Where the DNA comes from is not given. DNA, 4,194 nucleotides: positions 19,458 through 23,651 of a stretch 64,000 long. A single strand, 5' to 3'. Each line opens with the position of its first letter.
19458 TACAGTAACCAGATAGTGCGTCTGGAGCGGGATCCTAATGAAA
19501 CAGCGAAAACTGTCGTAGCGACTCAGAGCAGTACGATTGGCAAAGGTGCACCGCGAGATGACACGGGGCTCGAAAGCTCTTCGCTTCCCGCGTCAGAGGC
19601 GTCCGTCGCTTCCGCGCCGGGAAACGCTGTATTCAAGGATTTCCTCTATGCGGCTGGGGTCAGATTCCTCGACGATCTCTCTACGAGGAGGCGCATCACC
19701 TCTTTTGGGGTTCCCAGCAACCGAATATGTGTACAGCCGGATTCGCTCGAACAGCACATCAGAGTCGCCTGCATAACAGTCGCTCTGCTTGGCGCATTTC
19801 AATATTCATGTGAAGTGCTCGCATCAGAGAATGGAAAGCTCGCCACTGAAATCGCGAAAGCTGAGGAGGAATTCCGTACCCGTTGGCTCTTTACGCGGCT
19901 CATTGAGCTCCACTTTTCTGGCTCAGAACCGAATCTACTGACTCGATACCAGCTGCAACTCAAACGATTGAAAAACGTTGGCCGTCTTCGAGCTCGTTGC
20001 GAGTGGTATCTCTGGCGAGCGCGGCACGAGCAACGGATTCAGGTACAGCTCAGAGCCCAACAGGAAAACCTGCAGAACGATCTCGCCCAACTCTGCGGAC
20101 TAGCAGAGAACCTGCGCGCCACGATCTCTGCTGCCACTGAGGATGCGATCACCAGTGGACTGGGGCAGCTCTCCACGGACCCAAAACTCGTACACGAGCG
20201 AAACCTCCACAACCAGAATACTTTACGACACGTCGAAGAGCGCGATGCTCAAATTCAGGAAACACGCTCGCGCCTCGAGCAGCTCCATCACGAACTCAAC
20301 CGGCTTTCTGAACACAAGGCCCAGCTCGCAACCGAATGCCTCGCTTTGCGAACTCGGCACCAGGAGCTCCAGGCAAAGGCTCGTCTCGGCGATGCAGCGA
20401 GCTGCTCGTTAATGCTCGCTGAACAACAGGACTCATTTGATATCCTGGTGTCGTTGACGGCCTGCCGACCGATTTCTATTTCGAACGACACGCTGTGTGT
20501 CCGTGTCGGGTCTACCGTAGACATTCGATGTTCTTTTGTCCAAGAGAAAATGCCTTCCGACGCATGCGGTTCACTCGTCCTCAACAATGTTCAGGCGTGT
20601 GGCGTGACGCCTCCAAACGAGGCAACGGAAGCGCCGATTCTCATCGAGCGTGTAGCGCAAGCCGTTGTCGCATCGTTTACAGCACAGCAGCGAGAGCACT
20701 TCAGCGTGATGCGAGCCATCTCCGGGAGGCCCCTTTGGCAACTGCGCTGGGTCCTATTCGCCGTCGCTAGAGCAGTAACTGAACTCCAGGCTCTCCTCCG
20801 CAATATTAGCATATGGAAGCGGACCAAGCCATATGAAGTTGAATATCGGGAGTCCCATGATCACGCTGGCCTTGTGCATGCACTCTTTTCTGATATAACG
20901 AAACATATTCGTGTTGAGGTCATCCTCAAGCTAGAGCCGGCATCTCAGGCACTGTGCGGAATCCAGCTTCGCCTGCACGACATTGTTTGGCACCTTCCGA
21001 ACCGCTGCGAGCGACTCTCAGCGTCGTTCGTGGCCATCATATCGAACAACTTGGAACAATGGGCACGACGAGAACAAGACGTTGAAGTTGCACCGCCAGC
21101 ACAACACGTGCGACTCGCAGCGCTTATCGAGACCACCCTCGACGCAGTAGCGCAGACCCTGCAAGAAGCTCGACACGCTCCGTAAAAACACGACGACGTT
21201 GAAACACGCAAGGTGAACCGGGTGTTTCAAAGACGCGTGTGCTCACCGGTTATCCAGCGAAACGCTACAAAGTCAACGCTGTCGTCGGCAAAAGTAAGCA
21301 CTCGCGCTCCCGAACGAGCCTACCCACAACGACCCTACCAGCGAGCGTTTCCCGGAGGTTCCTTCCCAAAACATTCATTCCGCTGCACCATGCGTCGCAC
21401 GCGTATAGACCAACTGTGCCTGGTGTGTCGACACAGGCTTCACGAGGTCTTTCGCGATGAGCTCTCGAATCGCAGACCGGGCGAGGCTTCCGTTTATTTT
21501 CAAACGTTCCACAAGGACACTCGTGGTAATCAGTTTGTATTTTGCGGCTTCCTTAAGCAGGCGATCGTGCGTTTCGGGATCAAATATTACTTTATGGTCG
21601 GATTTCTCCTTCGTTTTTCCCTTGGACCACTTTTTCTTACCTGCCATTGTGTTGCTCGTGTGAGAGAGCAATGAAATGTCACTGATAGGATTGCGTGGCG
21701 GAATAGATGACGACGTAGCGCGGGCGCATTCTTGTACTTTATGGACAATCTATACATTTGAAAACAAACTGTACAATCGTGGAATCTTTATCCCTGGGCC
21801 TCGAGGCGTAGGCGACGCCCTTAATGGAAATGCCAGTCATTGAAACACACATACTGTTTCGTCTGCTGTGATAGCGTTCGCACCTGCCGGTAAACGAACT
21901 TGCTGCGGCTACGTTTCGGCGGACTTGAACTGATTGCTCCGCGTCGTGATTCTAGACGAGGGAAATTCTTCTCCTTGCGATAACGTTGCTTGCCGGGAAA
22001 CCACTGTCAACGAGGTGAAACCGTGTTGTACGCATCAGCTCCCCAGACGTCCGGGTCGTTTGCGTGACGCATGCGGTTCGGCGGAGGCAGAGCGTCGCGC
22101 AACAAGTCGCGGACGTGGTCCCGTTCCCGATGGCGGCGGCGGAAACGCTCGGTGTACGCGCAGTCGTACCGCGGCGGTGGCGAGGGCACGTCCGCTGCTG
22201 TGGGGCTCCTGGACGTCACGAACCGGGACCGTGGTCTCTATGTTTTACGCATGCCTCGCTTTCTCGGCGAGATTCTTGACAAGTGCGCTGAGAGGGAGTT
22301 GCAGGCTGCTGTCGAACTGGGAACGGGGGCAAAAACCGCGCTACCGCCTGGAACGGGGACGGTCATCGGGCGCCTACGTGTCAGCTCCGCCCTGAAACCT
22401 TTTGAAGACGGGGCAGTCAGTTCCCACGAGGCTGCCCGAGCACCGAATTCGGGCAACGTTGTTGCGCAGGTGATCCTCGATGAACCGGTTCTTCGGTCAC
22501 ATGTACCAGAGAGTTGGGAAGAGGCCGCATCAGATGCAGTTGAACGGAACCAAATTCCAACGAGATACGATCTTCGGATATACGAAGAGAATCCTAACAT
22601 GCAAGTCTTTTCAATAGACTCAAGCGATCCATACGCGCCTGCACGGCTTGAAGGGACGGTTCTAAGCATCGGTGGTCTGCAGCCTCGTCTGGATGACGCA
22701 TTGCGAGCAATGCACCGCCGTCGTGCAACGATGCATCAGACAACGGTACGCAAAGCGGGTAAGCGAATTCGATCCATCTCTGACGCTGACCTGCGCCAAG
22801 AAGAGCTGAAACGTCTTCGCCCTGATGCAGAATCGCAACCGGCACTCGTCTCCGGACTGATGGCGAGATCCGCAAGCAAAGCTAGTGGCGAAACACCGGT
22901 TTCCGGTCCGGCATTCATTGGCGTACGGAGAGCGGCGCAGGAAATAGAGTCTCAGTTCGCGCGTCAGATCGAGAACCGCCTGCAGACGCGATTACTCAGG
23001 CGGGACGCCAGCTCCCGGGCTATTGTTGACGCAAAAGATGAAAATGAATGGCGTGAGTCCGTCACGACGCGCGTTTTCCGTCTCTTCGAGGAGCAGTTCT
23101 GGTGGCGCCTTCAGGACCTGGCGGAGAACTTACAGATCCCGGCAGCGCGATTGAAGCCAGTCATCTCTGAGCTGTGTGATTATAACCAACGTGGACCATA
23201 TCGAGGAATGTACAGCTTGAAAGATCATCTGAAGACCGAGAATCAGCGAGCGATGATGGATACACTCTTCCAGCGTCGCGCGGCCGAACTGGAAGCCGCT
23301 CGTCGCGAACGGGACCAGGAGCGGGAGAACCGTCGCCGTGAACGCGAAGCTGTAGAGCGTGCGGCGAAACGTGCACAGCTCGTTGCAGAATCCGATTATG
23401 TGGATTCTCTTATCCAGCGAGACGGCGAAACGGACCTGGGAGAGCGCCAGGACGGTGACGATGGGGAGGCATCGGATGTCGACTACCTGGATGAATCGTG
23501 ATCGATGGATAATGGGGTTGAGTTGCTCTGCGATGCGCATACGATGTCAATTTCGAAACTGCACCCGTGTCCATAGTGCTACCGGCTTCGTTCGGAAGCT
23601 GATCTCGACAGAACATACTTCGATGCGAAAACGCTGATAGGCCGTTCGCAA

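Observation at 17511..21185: Candidate KNL1/Spc7 kinetochore scaffold with RVSF and MELT-like repeats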

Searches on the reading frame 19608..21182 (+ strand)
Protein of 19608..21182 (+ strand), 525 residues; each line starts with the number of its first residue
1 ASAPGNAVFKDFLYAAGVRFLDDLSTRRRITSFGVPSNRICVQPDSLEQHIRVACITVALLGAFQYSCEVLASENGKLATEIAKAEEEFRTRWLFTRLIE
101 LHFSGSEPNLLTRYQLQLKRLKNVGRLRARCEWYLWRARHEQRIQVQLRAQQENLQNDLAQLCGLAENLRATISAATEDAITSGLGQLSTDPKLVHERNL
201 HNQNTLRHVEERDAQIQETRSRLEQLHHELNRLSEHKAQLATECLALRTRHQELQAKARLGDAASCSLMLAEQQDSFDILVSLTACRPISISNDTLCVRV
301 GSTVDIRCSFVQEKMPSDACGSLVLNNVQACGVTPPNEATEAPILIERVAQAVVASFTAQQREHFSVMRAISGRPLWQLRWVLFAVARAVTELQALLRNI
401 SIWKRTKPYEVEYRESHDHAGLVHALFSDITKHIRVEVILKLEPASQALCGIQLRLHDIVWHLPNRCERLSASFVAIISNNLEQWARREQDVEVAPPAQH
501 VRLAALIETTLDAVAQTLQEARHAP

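Call 28: search_solved_structures(query=A2, max_evalue=10, show_alignments=2)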
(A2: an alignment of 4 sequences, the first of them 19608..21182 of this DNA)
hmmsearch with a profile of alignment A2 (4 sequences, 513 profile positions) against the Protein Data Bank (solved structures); distinct sequences matched with E-value up to 10: 9.
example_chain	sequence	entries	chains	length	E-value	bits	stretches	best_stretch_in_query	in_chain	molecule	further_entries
9s4q_Kl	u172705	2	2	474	1.8e-05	26.7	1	92-291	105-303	Outer kinetochore KNL1 complex subunit SPC105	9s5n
3m9b_A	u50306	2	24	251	0.07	14.9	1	191-298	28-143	Proteasome-associated ATPase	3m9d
7ljf_A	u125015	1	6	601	0.36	12.5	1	191-298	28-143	AAA ATPase forming ring-shaped complexes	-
7px9_A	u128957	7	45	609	0.37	12.5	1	191-298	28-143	AAA ATPase forming ring-shaped complexes | Proteasome-associated ATPase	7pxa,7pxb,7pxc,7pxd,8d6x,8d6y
6kpt_A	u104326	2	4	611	1.3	10.6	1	139-175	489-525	Acyl-CoA dehydrogenase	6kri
6ks9_A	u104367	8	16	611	1.3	10.6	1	139-175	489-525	Acyl-CoA dehydrogenase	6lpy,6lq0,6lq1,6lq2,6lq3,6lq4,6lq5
6ksb_A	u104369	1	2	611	1.3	10.6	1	139-175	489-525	Acyl-CoA dehydrogenase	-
6lq6_A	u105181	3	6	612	1.3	10.6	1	139-175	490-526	Acyl-CoA dehydrogenase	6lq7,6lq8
6ksa_A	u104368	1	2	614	1.3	10.6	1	139-175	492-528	Acyl-CoA dehydrogenase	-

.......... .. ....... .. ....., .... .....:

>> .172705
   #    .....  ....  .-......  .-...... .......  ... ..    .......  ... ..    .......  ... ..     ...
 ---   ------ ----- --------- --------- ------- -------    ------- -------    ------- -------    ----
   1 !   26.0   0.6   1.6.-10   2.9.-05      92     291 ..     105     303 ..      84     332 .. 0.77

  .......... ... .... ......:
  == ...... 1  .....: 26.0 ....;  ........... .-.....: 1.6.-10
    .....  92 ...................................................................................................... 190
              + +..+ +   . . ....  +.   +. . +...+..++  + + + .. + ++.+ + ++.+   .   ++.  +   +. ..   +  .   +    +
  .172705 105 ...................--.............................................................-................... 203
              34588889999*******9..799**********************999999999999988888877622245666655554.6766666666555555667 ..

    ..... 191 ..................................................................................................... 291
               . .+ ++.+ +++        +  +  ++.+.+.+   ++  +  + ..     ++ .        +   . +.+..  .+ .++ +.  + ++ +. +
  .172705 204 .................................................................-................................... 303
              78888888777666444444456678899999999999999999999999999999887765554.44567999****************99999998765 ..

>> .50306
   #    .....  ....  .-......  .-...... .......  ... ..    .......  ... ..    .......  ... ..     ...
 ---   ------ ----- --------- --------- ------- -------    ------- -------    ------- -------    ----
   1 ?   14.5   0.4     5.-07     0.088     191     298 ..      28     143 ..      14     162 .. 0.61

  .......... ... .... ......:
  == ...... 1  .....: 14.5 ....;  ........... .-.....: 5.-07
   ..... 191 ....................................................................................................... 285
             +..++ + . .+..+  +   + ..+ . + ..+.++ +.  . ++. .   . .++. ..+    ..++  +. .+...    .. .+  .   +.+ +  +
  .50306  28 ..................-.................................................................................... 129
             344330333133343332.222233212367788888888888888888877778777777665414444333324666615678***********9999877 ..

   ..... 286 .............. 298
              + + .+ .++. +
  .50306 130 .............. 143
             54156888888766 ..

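Call 29: find_homologous_proteins(query=A2, max_evalue=0.001)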
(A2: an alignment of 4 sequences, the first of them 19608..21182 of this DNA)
Query A2 (4 sequences) (525 aa, profile of the alignment): 1 proteins with E <= 0.001 among 8000 candidates.
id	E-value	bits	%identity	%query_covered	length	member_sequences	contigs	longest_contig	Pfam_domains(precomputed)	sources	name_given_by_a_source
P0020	3.9e-6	44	31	28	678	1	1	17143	PF08317.17,PF15402.12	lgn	-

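Call 37: predict_structure(alignment_id=A2)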
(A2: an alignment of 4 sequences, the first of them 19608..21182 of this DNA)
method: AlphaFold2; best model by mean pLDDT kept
length: 525 residues; sequences in the alignment: 4
mean_pLDDT: 56.8   pTM: 0.40
mean pLDDT of the five models: 56.8, 56.4, 52.9, 51.8, 50.4
residues with pLDDT >= 90: 0; 70-90: 152; 50-70: 168; < 50: 205
segments of 3 or more residues with pLDDT < 50: 1-83, 85-134, 182-191, 254-282, 316-320, 335-341, 367-373, 447-450, 491-496
pLDDT, mean of each block of 10 residues (from residue 1): 36 33 26 25 34 35 33 39 45 42 44 44 42 51 59 68 67 59 42 60 71 73 70 67 58 47 37 44 59 73 79 53 70 51 71 76 56 55 74 78 81 77 75 72 58 69 61 62 57 49 73 74 55
secondary structure, 60 per line:
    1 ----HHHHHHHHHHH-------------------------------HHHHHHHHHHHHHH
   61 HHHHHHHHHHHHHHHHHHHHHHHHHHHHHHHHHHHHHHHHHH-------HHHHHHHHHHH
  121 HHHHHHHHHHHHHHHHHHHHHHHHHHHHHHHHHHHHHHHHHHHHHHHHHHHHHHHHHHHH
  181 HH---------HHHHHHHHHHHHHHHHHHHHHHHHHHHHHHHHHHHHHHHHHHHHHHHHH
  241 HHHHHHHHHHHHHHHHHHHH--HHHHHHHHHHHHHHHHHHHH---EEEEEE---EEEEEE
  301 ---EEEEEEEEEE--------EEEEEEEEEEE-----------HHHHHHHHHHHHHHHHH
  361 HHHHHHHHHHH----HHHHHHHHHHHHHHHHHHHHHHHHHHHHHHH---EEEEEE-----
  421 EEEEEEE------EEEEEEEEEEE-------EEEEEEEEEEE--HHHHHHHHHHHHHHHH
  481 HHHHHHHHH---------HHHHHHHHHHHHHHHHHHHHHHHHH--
elements in order: H5-15 H47-102 H110-182 H192-260 H263-282 E286-291 E295-300 E304-313 E322-332 H344-371 H376-406 E410-415 E421-427 E434-444 E452-462 H465-489 H499-523

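Call 40: fold_search(model_id=the predicted structure, library=pdb)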
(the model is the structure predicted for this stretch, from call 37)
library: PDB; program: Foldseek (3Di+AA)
matches with E <= 10: 471; with E <= 0.001: 4
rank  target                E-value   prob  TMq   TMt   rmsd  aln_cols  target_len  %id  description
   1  8ppr_K                2.3e-05  1.00  0.24  0.43  10.2       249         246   10  Structure of the human outer kinetochore KMN network complex (released 2024-03-20)
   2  4nf9_B                3.2e-04  1.00  0.24  0.53   6.1       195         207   12  Structure of the Knl1/Nsl1 complex (released 2014-03-19)
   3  4nfa                  3.4e-04  1.00  0.24  0.50   7.7       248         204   12  Structure of the C-terminal doamin of Knl1 (released 2014-03-19)
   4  4nf9_A                7.0e-04  1.00  0.24  0.51   8.1       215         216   13  Structure of the Knl1/Nsl1 complex (released 2014-03-19)
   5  7qoo_P                5.0e-03  0.95  0.19  0.36  12.4       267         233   10  Structure of the human inner kinetochore CCAN complex (released 2022-06-08)
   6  7r5v_P                9.1e-03  0.98  0.22  0.45   9.1       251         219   12  Structure of the human CCAN CENP-A alpha-satellite complex (released 2022-04-27)
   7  7uic_n                1.0e-02  0.89  0.18  0.31   9.7       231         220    9  Mediator-PIC Early (Tail A) (released 2023-02-15)
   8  9s4q_Kl               1.2e-02  0.99  0.19  0.40   7.5       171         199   13  Cryo-EM structure of the Saccharomyces cerevisiae KMN junction complex lacking the Mis12c(Mtw1c) head 2 domain (released 2026-04-08)
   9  7uio_An               1.3e-02  0.54  0.13  0.10  44.2       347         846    9  Mediator-PIC Early (Composite Model) (released 2023-03-01)
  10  8ceo_l                1.8e-02  0.47  0.13  0.13  37.8       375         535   12  Yeast RNA polymerase II transcription pre-initiation complex with core Mediator and the +1 nucleosome (released 2023-03-08)
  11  7emf_0                1.1e-01  0.84  0.16  0.29  18.2       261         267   12  Human Mediator (deletion of MED1-IDR) in a Tail-extended conformation (released 2021-05-05)
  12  7xho_P                1.1e-01  0.60  0.20  0.40   9.4       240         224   12  Structure of human inner kinetochore CCAN complex (released 2022-12-14)
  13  4fma_D                1.3e-01  0.08  0.09  0.12  18.0       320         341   11  EspG structure (released 2012-09-05)
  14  4r80_A                2.6e-01  0.72  0.10  0.51   5.5        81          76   12  Crystal Structure of a De Novo Designed Beta Sheet Protein, Cystatin Fold, Northeast Structural Genomics Consortium (N (released 2014-09-24)
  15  8ovw_P                2.6e-01  0.44  0.18  0.32   7.0       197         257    9  Cryo-EM structure of CBF1-CCAN bound topologically to centromeric DNA (released 2023-08-09)
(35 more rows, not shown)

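Call 44: search_protein_representatives(alignment_id=A2)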
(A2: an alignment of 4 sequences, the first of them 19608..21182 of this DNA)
Query: 4 sequences, 513 profile positions. Proteins with E-value up to 0.001 (for the whole library): 66; up to 1e-10: 9; up to 1e-30: 2. The best 66 are listed.
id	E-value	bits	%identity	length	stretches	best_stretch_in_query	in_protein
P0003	9.0e-263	888.9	-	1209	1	1-504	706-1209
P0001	1.2e-258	875.2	-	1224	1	1-513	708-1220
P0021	1.8e-29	119.1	-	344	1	1-246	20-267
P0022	1.6e-20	89.6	-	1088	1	2-308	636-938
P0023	1.2e-16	76.9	-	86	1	118-165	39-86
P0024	1.6e-16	76.4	-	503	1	1-293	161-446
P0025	2.2e-16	75.9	-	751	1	1-239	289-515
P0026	2.5e-16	75.8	-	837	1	2-224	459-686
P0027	1.7e-15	73.0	-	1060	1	3-305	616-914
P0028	1.5e-10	56.7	-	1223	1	1-303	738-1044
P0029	1.7e-10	56.5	-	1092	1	2-156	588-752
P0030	1.8e-10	56.5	-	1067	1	3-318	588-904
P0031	1.9e-09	53.1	-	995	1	3-157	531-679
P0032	6.0e-09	51.4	-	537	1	1-300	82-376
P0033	1.5e-08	50.1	-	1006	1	2-246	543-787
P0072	3.3e-04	35.8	-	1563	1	2-255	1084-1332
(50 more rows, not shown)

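Call 48: search_protein_families(library=pfam, alignment_id=A3, max_evalue=0.001)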
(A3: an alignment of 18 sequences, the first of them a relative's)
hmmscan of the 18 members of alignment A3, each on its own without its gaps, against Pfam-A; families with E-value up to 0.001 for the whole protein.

A. member 1, P0022 (1088 aa): 1 family
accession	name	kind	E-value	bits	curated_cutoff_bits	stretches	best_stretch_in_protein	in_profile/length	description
PF08317.16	Spc7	-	1.5e-16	60.8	34.5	1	631-804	4-176/196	Spc7 kinetochore protein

B. families by the number of members that match (of 18 scanned): 4 families
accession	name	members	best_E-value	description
PF08317.16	Spc7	18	3e-69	Spc7 kinetochore protein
PF18210.6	Knl1_RWD_C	5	3.6e-29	Knl1 RWD C-terminal domain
PF15402.11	MELT_2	5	8.2e-26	MELT motif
PF20072.4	DUF6468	1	0.00053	Domain of unknown function (DUF6468)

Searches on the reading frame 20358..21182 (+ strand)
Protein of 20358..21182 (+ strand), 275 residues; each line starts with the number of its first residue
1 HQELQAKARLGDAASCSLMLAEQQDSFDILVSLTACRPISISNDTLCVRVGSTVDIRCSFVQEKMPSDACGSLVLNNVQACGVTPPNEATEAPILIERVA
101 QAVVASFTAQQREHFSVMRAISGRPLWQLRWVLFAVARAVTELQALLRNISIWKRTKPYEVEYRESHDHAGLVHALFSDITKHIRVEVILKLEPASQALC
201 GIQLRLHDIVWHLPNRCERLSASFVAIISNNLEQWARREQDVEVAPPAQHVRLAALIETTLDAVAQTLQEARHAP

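Call 72: predict_structure(alignment_id=A5)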
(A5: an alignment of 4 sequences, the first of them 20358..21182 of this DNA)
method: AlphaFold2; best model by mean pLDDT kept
length: 275 residues; sequences in the alignment: 4
mean_pLDDT: 74.5   pTM: 0.72
mean pLDDT of the five models: 74.5, 72.3, 71.7, 65.2, 64.6
residues with pLDDT >= 90: 57; 70-90: 125; 50-70: 53; < 50: 40
segments of 3 or more residues with pLDDT < 50: 1-20, 87-90, 120-123, 242-249
pLDDT, mean of each block of 10 residues (from residue 1): 38 42 54 71 84 87 60 78 60 80 83 59 61 83 88 90 89 91 87 78 89 74 89 78 44 86 90 68
secondary structure, 60 per line:
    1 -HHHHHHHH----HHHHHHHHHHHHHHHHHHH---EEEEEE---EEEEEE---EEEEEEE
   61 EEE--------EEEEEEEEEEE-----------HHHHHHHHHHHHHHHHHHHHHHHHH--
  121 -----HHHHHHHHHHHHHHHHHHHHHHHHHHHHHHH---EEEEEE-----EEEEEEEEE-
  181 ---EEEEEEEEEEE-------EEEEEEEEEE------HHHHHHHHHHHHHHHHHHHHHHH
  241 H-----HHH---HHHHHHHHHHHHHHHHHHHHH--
elements in order: H2-9 H14-32 E36-41 E45-50 E54-63 E72-82 H94-118 H126-156 E160-165 E171-179 E184-194 E202-211 H218-241 H253-273

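Call 75: fold_search(model_id=the predicted structure, library=pdb)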
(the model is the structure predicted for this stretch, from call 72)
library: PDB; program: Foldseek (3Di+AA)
matches with E <= 10: 510; with E <= 0.001: 4
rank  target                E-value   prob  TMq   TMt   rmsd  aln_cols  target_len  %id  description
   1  8ppr_K                5.6e-06  1.00  0.48  0.52   9.2       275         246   13  Structure of the human outer kinetochore KMN network complex (released 2024-03-20)
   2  8q5h_K                8.2e-05  1.00  0.47  0.59   5.9       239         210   12  Human KMN network (outer kinetochore) (released 2024-02-14)
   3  4nf9_B                1.1e-04  1.00  0.47  0.60   6.3       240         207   14  Structure of the Knl1/Nsl1 complex (released 2014-03-19)
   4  4nfa                  1.2e-04  1.00  0.49  0.62   5.7       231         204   12  Structure of the C-terminal doamin of Knl1 (released 2014-03-19)
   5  7r5v_P                4.1e-03  1.00  0.41  0.49   7.9       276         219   11  Structure of the human CCAN CENP-A alpha-satellite complex (released 2022-04-27)
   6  9s4q_Kl               5.1e-03  0.99  0.30  0.38   8.0       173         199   13  Cryo-EM structure of the Saccharomyces cerevisiae KMN junction complex lacking the Mis12c(Mtw1c) head 2 domain (released 2026-04-08)
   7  7qoo_P                1.6e-02  0.85  0.34  0.38  10.2       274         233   10  Structure of the human inner kinetochore CCAN complex (released 2022-06-08)
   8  7uic_n                3.7e-02  0.80  0.30  0.34   9.9       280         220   10  Mediator-PIC Early (Tail A) (released 2023-02-15)
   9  4fma_J                4.4e-02  0.14  0.15  0.13  17.8       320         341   10  EspG structure (released 2012-09-05)
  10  8ceo_l                1.1e-01  0.13  0.19  0.11  22.5       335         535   11  Yeast RNA polymerase II transcription pre-initiation complex with core Mediator and the +1 nucleosome (released 2023-03-08)
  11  3jc8_Ma               1.2e-01  0.14  0.16  0.13  20.8       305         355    9  Architectural model of the type IVa pilus machine in a piliated state (released 2016-03-16)
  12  5kj5_B                2.3e-01  0.14  0.09  0.07  14.8        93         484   18  Crystal structure of 2-aminomuconate 6-semialdehyde dehydrogenase N169D in complex with NAD+ (released 2016-11-09)
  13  4fma_F                2.3e-01  0.08  0.14  0.12  17.9       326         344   10  EspG structure (released 2012-09-05)
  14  9jk5                  3.2e-01  0.04  0.11  0.04  23.2       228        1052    9  putative MgE1-ATP-H of TMEM94 (released 2025-06-11)
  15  4i1w_A                3.3e-01  0.13  0.10  0.06  14.9        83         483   22  2.00 Angstroms X-ray crystal structure of NAD- bound 2-aminomuconate 6-semialdehyde dehydrogenase from Pseudomonas flu (released 2014-05-21)
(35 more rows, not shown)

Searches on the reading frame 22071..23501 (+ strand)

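Call 7: search_protein_families(library=pfam, proteins=[window:22071-23501:+], max_evalue=0.001)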
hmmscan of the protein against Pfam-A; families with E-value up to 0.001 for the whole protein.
window:22071-23501:+ (476 aa): 1 family
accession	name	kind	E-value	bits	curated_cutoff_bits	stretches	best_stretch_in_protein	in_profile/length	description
PF02270.21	TFIIF_beta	-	2.5e-11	44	23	1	328-388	5-65/65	TFIIF, beta subunit HTH domain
